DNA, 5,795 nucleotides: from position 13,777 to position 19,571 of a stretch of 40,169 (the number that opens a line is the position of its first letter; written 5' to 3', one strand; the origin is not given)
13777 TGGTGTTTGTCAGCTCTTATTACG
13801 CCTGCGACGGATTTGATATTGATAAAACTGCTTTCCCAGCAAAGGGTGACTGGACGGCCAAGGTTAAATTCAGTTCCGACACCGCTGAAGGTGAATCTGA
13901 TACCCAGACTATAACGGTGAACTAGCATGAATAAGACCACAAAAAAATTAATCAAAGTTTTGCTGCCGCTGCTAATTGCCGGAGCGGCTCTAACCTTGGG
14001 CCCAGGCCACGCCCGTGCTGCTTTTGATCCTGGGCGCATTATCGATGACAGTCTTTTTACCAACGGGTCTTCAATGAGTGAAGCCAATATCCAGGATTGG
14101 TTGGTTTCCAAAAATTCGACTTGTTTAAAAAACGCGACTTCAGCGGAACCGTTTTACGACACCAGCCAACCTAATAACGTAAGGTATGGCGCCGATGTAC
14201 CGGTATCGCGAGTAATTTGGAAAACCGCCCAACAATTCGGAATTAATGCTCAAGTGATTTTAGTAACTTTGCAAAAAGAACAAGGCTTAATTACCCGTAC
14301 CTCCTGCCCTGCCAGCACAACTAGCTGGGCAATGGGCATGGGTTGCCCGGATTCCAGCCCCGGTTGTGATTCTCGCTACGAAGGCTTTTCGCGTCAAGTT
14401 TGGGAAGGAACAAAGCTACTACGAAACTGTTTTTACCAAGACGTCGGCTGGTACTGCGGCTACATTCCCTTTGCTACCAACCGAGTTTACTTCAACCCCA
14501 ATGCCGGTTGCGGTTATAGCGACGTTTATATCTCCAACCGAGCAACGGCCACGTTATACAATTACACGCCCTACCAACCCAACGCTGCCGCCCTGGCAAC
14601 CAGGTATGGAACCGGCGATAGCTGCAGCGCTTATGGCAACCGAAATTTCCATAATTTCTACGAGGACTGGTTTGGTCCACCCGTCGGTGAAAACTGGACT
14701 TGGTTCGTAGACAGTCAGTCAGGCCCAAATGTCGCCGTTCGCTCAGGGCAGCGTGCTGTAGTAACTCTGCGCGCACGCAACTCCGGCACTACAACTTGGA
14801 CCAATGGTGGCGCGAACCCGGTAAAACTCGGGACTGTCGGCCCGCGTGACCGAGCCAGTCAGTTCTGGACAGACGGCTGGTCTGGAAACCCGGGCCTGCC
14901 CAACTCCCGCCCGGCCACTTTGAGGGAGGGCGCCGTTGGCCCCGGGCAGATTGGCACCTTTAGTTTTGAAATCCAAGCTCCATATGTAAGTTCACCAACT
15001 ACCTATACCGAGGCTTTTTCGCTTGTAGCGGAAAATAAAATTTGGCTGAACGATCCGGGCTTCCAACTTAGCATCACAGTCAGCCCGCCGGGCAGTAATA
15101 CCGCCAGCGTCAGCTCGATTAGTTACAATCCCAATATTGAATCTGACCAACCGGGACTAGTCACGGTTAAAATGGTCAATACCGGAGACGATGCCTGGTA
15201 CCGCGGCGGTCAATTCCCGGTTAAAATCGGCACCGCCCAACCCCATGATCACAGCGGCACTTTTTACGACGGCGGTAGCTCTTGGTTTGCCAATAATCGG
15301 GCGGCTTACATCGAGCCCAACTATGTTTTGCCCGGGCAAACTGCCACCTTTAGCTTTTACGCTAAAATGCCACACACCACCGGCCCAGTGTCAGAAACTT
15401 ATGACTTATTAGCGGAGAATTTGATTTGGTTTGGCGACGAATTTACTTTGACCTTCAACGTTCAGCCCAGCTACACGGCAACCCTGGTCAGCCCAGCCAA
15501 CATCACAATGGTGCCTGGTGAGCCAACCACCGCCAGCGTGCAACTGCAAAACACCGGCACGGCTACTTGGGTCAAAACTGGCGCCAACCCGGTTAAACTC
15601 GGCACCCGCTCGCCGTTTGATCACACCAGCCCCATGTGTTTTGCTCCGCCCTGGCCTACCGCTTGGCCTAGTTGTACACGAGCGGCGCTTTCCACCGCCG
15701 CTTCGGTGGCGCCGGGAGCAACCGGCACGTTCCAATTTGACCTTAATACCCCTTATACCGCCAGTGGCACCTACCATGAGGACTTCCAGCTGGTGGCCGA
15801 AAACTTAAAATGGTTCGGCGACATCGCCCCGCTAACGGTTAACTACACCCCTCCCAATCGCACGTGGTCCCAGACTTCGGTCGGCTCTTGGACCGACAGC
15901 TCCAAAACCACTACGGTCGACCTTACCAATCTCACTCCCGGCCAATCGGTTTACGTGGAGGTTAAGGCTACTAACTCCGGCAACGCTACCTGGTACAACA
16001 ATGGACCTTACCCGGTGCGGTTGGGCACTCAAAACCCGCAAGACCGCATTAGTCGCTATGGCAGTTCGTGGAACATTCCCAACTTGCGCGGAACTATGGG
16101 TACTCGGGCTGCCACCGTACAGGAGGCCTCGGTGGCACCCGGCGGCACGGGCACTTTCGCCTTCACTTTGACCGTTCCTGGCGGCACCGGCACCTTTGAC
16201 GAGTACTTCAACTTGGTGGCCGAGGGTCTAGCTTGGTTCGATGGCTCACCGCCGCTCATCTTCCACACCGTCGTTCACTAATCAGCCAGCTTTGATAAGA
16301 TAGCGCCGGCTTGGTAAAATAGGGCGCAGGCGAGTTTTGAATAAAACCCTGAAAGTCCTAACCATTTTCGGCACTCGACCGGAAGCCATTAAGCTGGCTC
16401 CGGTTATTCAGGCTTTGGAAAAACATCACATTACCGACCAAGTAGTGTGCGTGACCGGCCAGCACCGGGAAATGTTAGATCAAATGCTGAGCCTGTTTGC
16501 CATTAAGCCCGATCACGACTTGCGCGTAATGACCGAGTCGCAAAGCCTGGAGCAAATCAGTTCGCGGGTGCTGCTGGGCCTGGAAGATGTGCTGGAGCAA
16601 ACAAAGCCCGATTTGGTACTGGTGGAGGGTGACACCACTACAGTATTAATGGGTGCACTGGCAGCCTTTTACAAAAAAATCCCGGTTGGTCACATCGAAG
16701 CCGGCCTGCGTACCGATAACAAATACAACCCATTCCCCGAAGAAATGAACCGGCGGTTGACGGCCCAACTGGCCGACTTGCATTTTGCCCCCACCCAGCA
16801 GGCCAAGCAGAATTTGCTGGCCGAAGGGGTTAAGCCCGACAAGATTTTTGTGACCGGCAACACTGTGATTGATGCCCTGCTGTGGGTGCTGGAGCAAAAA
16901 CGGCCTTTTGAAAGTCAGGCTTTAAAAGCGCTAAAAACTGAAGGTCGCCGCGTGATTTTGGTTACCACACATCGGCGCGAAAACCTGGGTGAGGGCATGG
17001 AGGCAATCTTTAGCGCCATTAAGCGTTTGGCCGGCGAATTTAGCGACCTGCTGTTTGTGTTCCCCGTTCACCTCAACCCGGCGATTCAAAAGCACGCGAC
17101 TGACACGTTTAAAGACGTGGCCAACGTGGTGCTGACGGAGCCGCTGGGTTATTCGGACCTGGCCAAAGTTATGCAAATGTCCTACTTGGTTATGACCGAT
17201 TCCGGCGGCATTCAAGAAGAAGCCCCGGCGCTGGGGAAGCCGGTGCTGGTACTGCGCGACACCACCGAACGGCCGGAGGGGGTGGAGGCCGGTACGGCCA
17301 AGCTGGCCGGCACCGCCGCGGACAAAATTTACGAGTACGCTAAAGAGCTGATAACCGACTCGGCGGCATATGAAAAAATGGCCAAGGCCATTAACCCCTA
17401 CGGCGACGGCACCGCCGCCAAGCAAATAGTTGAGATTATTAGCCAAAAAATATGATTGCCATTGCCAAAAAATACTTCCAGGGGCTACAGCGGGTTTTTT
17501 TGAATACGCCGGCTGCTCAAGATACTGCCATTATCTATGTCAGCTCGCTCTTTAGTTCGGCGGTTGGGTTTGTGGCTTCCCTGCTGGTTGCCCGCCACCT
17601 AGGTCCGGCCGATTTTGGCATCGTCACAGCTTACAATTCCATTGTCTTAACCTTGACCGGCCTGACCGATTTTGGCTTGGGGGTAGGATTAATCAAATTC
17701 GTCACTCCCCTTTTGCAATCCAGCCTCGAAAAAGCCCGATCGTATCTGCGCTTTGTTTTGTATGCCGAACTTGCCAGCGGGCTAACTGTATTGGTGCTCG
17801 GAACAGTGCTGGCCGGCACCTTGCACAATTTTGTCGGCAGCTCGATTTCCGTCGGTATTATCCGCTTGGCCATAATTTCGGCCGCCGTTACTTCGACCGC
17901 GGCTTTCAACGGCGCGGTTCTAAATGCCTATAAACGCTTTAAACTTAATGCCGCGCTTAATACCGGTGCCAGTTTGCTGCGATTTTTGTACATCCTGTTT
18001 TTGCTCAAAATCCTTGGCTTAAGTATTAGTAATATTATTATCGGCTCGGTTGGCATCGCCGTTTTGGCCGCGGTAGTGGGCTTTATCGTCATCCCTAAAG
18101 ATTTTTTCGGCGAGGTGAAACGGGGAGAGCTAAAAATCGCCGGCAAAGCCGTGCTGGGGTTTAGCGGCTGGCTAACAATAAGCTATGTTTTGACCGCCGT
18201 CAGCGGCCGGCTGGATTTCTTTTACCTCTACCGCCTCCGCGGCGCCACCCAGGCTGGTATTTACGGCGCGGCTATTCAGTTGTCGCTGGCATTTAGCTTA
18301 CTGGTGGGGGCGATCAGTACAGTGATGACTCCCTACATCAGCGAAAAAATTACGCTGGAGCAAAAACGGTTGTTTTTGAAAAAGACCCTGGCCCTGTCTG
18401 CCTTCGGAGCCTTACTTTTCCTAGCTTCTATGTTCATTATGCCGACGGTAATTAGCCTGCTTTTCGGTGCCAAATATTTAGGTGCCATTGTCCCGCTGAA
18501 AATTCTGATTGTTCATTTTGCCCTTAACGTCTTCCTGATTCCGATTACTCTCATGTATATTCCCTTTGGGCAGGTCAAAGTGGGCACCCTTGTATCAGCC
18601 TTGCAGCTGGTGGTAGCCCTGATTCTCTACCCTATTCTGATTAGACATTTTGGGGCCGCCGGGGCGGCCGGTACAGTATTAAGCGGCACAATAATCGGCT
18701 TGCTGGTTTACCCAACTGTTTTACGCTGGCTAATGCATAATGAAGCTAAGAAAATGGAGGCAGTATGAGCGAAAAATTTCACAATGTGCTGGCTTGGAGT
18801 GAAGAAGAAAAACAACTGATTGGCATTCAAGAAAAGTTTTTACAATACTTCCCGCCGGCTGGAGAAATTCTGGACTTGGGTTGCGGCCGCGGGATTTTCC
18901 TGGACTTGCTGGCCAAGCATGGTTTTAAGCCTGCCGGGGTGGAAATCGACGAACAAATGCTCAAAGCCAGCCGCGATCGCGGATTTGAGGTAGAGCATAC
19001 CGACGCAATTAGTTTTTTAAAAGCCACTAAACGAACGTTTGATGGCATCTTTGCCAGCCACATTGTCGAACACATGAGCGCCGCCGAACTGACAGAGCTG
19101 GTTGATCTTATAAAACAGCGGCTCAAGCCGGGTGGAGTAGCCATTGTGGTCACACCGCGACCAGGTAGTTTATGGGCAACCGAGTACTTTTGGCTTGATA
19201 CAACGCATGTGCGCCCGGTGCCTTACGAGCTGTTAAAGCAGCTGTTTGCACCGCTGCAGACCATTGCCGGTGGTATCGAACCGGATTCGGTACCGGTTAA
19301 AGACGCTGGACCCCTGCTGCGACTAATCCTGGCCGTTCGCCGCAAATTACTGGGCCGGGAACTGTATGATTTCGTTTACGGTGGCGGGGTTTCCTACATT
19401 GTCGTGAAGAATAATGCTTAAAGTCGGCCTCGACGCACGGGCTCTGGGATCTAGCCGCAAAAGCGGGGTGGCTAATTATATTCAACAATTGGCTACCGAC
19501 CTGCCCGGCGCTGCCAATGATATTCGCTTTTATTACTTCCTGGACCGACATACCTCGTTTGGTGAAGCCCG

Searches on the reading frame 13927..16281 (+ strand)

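Call 12: search_protein_families(library=pfam, proteins=[window:13927-16281:+])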
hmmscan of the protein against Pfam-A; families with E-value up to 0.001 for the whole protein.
window:13927-16281:+ (784 aa): 1 family
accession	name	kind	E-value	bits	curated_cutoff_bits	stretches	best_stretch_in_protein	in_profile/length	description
PF16158.11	N_BRCA1_IG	-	5.9e-21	75.5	28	2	414-512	18-108/108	Ig-like domain from next to BRCA1 gene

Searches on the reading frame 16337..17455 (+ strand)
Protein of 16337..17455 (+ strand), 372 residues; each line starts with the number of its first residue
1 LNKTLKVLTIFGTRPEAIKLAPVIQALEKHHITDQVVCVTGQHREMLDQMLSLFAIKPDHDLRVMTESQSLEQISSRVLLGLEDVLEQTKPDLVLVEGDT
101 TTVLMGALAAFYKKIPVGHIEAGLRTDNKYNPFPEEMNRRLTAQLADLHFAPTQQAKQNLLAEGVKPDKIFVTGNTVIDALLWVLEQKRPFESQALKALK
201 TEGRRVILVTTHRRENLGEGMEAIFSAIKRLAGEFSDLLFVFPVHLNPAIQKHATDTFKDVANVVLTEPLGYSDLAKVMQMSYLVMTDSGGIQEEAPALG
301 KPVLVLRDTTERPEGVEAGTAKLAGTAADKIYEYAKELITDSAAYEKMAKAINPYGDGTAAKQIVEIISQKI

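Call 41: search_protein_families(library=pfam, proteins=[window:16337-17455:+])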
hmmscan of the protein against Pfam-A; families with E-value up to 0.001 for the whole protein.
window:16337-17455:+ (372 aa): 3 families
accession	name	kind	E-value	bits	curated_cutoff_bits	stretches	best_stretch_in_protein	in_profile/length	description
PF02350.25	Epimerase_2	-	1.2e-124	416.1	30.6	1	26-368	2-346/347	UDP-N-acetylglucosamine 2-epimerase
PF13439.12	Glyco_transf_4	-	1.4e-06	28.9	28.5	1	77-177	59-166/170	Glycosyltransferase Family 4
PF13579.12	Glyco_trans_4_4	-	6.2e-06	27.1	29.7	1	77-175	58-157/158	Glycosyl transferase 4-like domain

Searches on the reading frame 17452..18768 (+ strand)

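Call 41: search_protein_families(library=pfam, proteins=[window:17452-18768:+])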
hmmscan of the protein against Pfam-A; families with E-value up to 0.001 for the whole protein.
window:17452-18768:+ (438 aa): 2 families
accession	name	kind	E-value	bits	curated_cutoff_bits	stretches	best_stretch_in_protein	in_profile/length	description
PF01943.22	Polysacc_synt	-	1.3e-23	84.2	28.2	1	22-298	2-272/274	Polysaccharide biosynthesis protein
PF13440.11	Polysacc_synt_3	-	3.6e-15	56.4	23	1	46-345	2-291/293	Polysaccharide biosynthesis protein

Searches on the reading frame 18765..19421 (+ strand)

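Call 42: search_protein_families(library=pfam, proteins=[window:18765-19421:+])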
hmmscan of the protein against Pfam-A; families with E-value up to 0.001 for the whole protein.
window:18765-19421:+ (218 aa): 8 families
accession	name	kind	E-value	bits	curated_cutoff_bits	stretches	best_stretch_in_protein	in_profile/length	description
PF13489.12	Methyltransf_23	-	3.1e-18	66.5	27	1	15-161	6-154/164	Methyltransferase domain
PF13649.12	Methyltransf_25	-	1.5e-13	51.7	27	1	35-124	1-97/97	Methyltransferase domain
PF08241.18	Methyltransf_11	-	5.3e-13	49.9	21.2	1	36-127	1-94/95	Methyltransferase domain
PF08242.18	Methyltransf_12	-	6.9e-11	43.2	30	1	36-125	1-97/98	Methyltransferase domain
PF13847.12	Methyltransf_31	-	1.3e-08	35.1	27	1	34-132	6-113/145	Methyltransferase domain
PF07021.18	MetW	-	4.6e-08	33.4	21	1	26-134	8-113/193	Methionine biosynthesis protein MetW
PF01564.23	Spermine_synth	-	3.3e-05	24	22.9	1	36-139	23-138/186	Spermine/spermidine synthase domain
PF06325.19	PrmA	-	0.00038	20.5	22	1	32-128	162-258/296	Ribosomal protein L11 methyltransferase (PrmA)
